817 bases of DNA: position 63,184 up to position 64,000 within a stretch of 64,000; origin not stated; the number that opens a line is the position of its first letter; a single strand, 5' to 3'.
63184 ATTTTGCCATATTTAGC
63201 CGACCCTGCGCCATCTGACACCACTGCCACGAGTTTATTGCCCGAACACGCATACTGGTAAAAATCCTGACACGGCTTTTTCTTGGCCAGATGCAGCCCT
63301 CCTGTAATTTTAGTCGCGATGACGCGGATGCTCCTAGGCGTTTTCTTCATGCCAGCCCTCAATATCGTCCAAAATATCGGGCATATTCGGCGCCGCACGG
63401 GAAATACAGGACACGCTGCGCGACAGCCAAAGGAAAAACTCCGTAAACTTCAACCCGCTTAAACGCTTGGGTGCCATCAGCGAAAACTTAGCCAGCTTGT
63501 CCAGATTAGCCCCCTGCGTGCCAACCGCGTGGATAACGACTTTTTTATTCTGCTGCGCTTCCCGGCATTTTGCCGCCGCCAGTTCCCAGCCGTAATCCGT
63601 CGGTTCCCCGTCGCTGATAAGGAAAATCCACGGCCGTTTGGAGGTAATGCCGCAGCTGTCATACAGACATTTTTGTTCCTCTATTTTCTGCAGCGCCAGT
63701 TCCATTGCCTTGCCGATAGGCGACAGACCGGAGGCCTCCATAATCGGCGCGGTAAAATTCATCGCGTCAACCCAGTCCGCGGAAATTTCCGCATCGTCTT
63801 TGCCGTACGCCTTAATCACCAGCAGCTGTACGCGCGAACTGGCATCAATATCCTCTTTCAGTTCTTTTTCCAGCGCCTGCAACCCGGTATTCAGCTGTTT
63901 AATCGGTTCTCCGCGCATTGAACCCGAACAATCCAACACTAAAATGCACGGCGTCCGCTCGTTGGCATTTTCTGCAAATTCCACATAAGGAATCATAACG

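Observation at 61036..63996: vWA / PP2C phosphatase / Ser-Thr kinase triad (TerY-P-like three-gene signalling module)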

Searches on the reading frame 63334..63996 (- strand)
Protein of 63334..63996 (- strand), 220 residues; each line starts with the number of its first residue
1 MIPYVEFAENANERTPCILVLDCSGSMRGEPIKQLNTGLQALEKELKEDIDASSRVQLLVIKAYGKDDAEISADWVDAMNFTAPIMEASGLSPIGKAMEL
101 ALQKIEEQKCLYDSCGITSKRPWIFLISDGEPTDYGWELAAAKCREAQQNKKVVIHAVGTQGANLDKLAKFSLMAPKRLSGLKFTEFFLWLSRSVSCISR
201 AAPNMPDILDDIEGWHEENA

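Call 5: search_protein_families(library=pfam, proteins=[window:63334-63996:-], max_evalue=0.01)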
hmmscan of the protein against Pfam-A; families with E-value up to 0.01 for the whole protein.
window:63334-63996:- (220 aa): 2 families
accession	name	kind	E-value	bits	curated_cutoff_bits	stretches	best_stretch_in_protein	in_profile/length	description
PF00092.34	VWA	-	3.1e-06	27.9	23.8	1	18-173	3-152/174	von Willebrand factor type A domain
PF13519.12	VWA_2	-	4.8e-05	24.4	27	1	18-131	2-107/107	von Willebrand factor type A domain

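Call 6: search_protein_families(library=ncbifam, proteins=[window:63334-63996:-], max_evalue=0.01)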
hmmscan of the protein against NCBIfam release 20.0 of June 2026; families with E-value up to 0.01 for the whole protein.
window:63334-63996:- (220 aa): 1 family
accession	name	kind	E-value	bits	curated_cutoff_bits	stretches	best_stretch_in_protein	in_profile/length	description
TIGR03788.1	marine_srt_targ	equivalog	0.0073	14.8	551.65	1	3-47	260-304/629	marine proteobacterial sortase target protein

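Call 7: search_protein_families(library=padloc, proteins=[window:63334-63996:-], max_evalue=0.01)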
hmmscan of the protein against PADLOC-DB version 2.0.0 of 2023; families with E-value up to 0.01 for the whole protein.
window:63334-63996:- (220 aa): 0 families

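Call 8: search_protein_families(library=phrogs, proteins=[window:63334-63996:-], max_evalue=0.01)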
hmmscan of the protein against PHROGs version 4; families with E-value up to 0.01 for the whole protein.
window:63334-63996:- (220 aa): 1 family
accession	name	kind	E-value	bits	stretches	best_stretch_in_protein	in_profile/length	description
phrog_28389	-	unknown function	3.6e-49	168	1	6-216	11-217/219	-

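Call 12: find_encoding_contigs(protein=window:63334-63996:-, flank=10000, max_places=8)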
Protein window:63334-63996:- (220 aa): 12 contigs read that carry it; 8 places shown.
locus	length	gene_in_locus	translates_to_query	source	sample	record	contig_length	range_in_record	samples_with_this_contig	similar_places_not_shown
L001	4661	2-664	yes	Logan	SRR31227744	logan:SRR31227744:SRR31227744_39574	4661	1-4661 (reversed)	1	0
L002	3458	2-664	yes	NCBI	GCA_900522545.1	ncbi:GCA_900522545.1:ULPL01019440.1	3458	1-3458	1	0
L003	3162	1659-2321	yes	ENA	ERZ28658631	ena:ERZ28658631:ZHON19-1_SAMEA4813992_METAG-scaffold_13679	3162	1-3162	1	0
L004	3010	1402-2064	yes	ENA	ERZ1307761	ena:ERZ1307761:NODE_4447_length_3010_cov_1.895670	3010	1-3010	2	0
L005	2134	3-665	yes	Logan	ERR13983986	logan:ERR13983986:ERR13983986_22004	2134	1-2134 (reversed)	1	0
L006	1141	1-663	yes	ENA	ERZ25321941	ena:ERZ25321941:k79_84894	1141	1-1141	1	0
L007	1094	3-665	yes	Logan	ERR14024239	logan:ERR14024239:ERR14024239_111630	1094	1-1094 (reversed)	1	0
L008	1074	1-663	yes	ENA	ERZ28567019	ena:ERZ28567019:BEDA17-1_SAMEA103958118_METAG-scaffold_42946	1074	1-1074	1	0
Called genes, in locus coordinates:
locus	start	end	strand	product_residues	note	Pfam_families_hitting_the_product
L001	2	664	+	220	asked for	PF00092:VWA (weak)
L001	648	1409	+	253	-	PF13672:PP2C_2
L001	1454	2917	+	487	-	PF00069:Pkinase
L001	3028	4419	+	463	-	PF03060:NMO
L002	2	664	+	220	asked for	PF00092:VWA (weak)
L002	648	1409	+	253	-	PF13672:PP2C_2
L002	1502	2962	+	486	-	PF00069:Pkinase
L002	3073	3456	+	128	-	?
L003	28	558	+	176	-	-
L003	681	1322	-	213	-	PF00578:AhpC-TSA, PF08534:Redoxin, PF13098:Thioredoxin_2 (weak), PF13905:Thioredoxin_8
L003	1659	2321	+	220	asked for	PF00092:VWA (weak)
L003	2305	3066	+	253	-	PF13672:PP2C_2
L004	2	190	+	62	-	?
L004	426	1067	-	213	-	PF00578:AhpC-TSA, PF08534:Redoxin, PF13098:Thioredoxin_2 (weak), PF13905:Thioredoxin_8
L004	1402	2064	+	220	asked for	PF00092:VWA (weak)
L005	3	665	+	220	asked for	PF00092:VWA (weak)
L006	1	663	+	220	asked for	PF00092:VWA (weak)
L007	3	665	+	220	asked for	PF00092:VWA (weak)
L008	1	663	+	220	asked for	PF00092:VWA (weak)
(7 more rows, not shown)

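Call 31: search_dna_similar(query=window:63334-63996:-, collection=plasmids, mode=protein, max_rows=30, rows=spread)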
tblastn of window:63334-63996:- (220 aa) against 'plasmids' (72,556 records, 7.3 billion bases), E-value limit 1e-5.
Records with a match: 2330; places in all: 6790; records where one place covers at least 80% of the query: 2323.
Best place of each record, by identity: <60% 2330.
By first word of the organism name: Klebsiella 998; Escherichia 441; Enterobacter 354; Salmonella 350; Citrobacter 65; Raoultella 20; Leclercia 14; Pseudomonas 8; Rhizobium 8; Sinorhizobium 7; and 38 more.
By predicted mobility (MOB-suite, as given by PLSDB): conjugative 1572; non-mobilizable 712; mobilizable 46.
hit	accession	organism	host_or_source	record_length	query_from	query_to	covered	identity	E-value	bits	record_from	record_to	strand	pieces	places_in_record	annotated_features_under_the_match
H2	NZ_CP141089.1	Escherichia coli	Homo sapiens,Infected Human Urine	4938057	1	215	98%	41.9%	5e-40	152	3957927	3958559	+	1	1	none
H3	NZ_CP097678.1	Klebsiella pneumoniae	Homo sapiens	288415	14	200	85%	32.5%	5e-15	80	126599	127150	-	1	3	VWA domain-containing protein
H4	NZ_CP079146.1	Klebsiella pneumoniae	Homo sapiens,blood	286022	14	200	85%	32.5%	2e-14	79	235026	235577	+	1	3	VWA domain-containing protein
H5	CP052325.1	Klebsiella pneumoniae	Homo sapiens,blood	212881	14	200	85%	32.5%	2e-14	79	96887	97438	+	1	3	VWA domain-containing protein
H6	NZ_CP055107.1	Klebsiella pneumoniae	Shek Wu Hui WWTPs_106 WWTPs influent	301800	14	200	85%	32.5%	2e-14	79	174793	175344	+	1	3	VWA domain-containing protein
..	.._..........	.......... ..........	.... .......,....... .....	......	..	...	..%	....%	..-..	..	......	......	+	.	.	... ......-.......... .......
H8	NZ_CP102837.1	Klebsiella pneumoniae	Homo sapiens,Bronchoalveolar lavage ...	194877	14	200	85%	31.9%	2e-13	76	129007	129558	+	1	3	VWA domain-containing protein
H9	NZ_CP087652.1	Klebsiella pneumoniae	Homo sapiens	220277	14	200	85%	31.9%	2e-13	76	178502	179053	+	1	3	VWA domain-containing protein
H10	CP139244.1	Klebsiella pneumoniae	Homo sapiens,urine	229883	14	200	85%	31.9%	2e-13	76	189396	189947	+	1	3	VWA domain-containing protein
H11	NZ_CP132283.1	Citrobacter youngae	whole organism,sewage sludge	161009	14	200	85%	31.9%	2e-13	76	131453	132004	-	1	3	VWA domain-containing protein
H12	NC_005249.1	Klebsiella pneumoniae CG43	-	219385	14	200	85%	31.9%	2e-13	76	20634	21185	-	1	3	VWA domain-containing protein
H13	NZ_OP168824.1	Klebsiella pneumoniae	-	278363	14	200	85%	31.9%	2e-13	76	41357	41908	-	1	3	VWA domain-containing protein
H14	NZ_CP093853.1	Klebsiella pneumoniae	Homo sapiens,sputum of human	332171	14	200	85%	31.9%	2e-13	76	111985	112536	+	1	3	VWA domain-containing protein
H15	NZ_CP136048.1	Citrobacter freundii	Homo sapiens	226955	14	200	85%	31.4%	5e-13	74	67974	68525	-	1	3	VWA domain-containing protein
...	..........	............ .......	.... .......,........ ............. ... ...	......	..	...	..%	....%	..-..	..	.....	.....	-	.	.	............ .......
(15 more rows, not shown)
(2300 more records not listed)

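Call 32: get_annotated_region(hit=H12, flank=9000)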
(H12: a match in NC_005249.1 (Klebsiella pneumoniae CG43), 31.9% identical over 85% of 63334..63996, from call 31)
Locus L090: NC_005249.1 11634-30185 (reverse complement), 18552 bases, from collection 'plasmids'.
description: Klebsiella pneumoniae CG43 plasmid pLVPK, complete sequence
organism: Klebsiella pneumoniae CG43 (NCBI taxid 1244085)
taxonomy: Bacteria; Pseudomonadota; Gammaproteobacteria; Enterobacterales; Enterobacteriaceae; Klebsiella; Klebsiella pneumoniae; Klebsiella pneumoniae CG43
host: -; source: -; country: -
typing (MOB-suite, as given by PLSDB): non-mobilizable; replicon IncFIB,IncHI1B
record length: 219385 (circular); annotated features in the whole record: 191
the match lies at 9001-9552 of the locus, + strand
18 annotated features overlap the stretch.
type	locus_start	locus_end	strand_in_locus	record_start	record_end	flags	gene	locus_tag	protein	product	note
CDS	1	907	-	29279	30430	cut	terA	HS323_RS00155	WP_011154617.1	tellurium resistance system protein TerA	-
CDS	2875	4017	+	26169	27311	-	-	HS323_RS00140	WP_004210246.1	phosphoribosyltransferase domain-containing protein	-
CDS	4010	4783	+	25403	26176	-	-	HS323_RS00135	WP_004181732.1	hypothetical protein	-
CDS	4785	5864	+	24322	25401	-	-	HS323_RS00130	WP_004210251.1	cysteine protease StiP family protein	-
CDS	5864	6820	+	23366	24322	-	-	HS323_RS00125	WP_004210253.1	HpcH/HpaI aldolase/citrate lyase family protein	-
CDS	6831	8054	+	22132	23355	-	-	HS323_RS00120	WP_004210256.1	DUF4236 domain-containing protein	-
CDS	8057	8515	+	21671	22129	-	-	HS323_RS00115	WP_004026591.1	ribbon-helix-helix protein, CopG family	GO:0006355 - regulation of DNA-templated transcription [Evidence IEA]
CDS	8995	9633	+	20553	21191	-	-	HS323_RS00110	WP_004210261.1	VWA domain-containing protein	-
CDS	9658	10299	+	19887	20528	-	-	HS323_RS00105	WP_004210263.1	TerD family protein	GO:0006950 - response to stress [Evidence IEA]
CDS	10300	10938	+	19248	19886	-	-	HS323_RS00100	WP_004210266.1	VWA domain-containing protein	-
CDS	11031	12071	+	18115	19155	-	-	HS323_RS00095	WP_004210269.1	TerY-C metal binding domain-containing protein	-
CDS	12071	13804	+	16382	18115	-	-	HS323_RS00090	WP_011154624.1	PP2C family serine/threonine-protein phosphatase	-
CDS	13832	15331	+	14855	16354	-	-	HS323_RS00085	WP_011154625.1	lipopolysaccharide kinase InaA family protein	-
CDS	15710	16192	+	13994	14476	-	-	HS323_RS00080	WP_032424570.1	hypothetical protein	-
CDS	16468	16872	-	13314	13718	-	-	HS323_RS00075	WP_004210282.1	DUF2251 domain-containing protein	-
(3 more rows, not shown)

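Call 50: find_homologous_proteins(query=window:63334-63996:-, max_evalue=0.00001)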
Query window:63334-63996:- (220 aa): 528 proteins with E <= 0.00001 among 616 candidates; the best 120 are listed.
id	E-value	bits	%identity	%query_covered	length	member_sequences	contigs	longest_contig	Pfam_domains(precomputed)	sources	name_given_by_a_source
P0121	5.0e-140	482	98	100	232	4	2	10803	PF00092.35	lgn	-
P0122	6.2e-140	482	97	100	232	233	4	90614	PF00092.35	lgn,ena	-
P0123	4.2e-139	479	95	100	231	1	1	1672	PF00092.35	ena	-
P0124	5.1e-139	479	95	100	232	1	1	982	PF00092.35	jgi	jgi:uncharacterized protein YegL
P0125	7.7e-139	478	95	100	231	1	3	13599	PF00092.35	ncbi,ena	-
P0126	8.2e-139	478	95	100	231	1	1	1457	PF00092.35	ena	-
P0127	1.1e-138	478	95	100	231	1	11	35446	PF00092.35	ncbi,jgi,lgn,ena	jgi:uncharacterized protein YegL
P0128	2.0e-138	477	95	100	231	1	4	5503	PF00092.35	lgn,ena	-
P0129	2.0e-138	477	95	100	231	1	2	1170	PF00092.35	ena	-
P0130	2.0e-138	477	95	100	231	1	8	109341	PF00092.35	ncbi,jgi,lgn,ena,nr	ncbi:MAG: VWA domain-containing protein [Alphaproteobacteria bacterium]|nr:VWA domain-containing pro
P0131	2.9e-138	477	95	100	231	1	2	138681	-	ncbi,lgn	-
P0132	4.1e-138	476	95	100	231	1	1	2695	PF00092.35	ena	-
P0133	4.8e-138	476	96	100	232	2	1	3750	PF00092.35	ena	-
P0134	1.1e-137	475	95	100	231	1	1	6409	PF00092.35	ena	-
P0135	1.5e-137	474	95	100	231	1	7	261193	PF00092.35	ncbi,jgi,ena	jgi:uncharacterized protein YegL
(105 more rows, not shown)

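Call 54: search_protein_families(library=pfam, proteins=[L003:681-1322:-, L003:28-558:+], max_evalue=10)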
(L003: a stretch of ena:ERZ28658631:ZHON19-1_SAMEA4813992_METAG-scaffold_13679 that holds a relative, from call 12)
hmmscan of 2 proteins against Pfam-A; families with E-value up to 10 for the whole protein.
L003:681-1322:- (213 aa): 4 families
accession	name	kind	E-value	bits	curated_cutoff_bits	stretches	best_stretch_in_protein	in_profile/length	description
PF00578.27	AhpC-TSA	-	1.8e-10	41.2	26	1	36-148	5-119/124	AhpC/TSA family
PF13905.12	Thioredoxin_8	-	5.6e-10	39.9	27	1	56-149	1-93/94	Thioredoxin-like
PF08534.16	Redoxin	-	2.4e-08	34.3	26.6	1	36-164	6-143/148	Redoxin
PF13098.12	Thioredoxin_2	-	0.00022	22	27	1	58-158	7-95/104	Thioredoxin-like domain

L003:28-558:+ (176 aa): 1 family
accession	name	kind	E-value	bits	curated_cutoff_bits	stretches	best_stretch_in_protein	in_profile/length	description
PF24937.1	DUF7754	-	0.11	13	27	1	73-117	5-49/65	Domain of unknown function (DUF7754)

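Call 71: search_solved_structures(query=window:63334-63996:-, max_evalue=0.01)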
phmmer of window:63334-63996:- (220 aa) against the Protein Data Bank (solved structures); distinct sequences matched with E-value up to 0.01: 0.

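Call 88: predict_structure(alignment_id=A5)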
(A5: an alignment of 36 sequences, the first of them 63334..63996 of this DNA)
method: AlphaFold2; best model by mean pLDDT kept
length: 220 residues; sequences in the alignment: 36
mean_pLDDT: 80.0   pTM: 0.79
mean pLDDT of the five models: 80.0, 75.4, 75.3, 72.5, 47.2
residues with pLDDT >= 90: 82; 70-90: 87; 50-70: 23; < 50: 28
segments of 3 or more residues with pLDDT < 50: 1-3, 196-220
pLDDT, mean of each block of 10 residues (from residue 1): 57 85 85 87 80 78 89 90 88 93 95 86 90 90 96 90 90 86 68 53 43 41
secondary structure, 60 per line:
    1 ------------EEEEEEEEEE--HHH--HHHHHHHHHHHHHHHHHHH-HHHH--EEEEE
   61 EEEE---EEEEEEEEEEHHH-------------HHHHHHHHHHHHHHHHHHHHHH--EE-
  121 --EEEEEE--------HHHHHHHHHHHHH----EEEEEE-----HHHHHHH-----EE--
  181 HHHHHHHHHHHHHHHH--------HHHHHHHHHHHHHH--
elements in order: E13-22 H30-48 H50-53 E56-64 E68-77 H94-115 E123-128 H137-149 E154-159 H165-171 H181-196 H205-218

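Call 90: fold_search(model_id=the predicted structure, library=pdb)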
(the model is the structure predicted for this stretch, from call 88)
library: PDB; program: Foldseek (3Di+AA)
matches with E <= 10: 1656; with E <= 0.001: 253
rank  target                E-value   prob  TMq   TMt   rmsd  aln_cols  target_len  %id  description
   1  9doc                  8.8e-10  1.00  0.58  0.50   5.2       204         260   18  The von Willebrand factor A domain of human capillary morphogenesis gene II, flexibly fused to the 1TEL crystallization  (released 2024-11-06)
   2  8ft8                  1.1e-09  1.00  0.58  0.51   5.0       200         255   17  The von Willebrand factor A domain of human capillary morphogenesis gene II, flexibly fused to the 1TEL crystallization  (released 2023-03-01)
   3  8fzu_A                1.4e-09  1.00  0.59  0.52   4.5       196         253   16  The von Willebrand factor A domain of human capillary morphogenesis gene II, flexibly fused to the 1TEL crystallizatio (released 2023-07-19)
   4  7n1o                  3.1e-09  1.00  0.59  0.52   4.2       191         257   15  The von Willebrand factor A domain of human capillary morphogenesis gene II, flexibly fused to the 1TEL crystallization  (released 2021-06-09)
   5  9ykb_B                4.1e-09  1.00  0.59  0.52   4.6       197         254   16  The von Willebrand factor A domain of human capillary morphogenesis gene II, fused to the 1TEL crystallization chapero (released 2025-10-22)
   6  9ykb_A                5.2e-09  1.00  0.60  0.52   4.7       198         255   16  The von Willebrand factor A domain of human capillary morphogenesis gene II, fused to the 1TEL crystallization chapero (released 2025-10-22)
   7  9c4f_I                5.5e-09  1.00  0.63  0.72   3.5       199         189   23  Infectious B19V capsid (released 2024-10-16)
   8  8fz4_A                6.2e-09  1.00  0.58  0.71   4.9       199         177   17  The von Willebrand factor A domain of Anthrax toxin receptor 2 (released 2023-03-01)
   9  8ft6                  8.4e-09  1.00  0.58  0.51   4.2       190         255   16  The von Willebrand factor A domain of human capillary morphogenesis gene II, flexibly fused to the 1TEL crystallization  (released 2023-03-22)
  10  3n2n_A                9.4e-09  1.00  0.61  0.70   3.8       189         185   12  The Crystal Structure of Tumor Endothelial Marker 8 (TEM8) extracellular domain (released 2011-01-05)
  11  1shu                  1.3e-08  1.00  0.55  0.65   5.1       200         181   17  Crystal Structure of the von Willebrand factor A domain of human capillary morphogenesis protein 2: an anthrax toxin rec (released 2004-04-13)
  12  8fzu_C                1.5e-08  1.00  0.59  0.51   4.6       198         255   16  The von Willebrand factor A domain of human capillary morphogenesis gene II, flexibly fused to the 1TEL crystallizatio (released 2023-07-19)
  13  8zmn                  1.8e-08  1.00  0.60  0.70   4.0       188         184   13  Crystal structure of ANTXR1 (released 2024-06-26)
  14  1t6b_Y                1.9e-08  1.00  0.59  0.74   3.8       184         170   15  Crystal structure of B. anthracis Protective Antigen complexed with human Anthrax toxin receptor (released 2004-07-20)
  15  1sht                  2.6e-08  1.00  0.55  0.67   5.3       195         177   16  Crystal Structure of the von Willebrand factor A domain of human capillary morphogenesis protein 2: an anthrax toxin rec (released 2004-04-13)
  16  8s05_A                6.3e-08  1.00  0.58  0.35   3.2       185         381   16  ArnAB complex an archaeal ortholog of the Sec23/24 core motif (released 2025-10-29)
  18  8s05_B                8.5e-08  1.00  0.58  0.35   3.5       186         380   17  ArnAB complex an archaeal ortholog of the Sec23/24 core motif (released 2025-10-29)
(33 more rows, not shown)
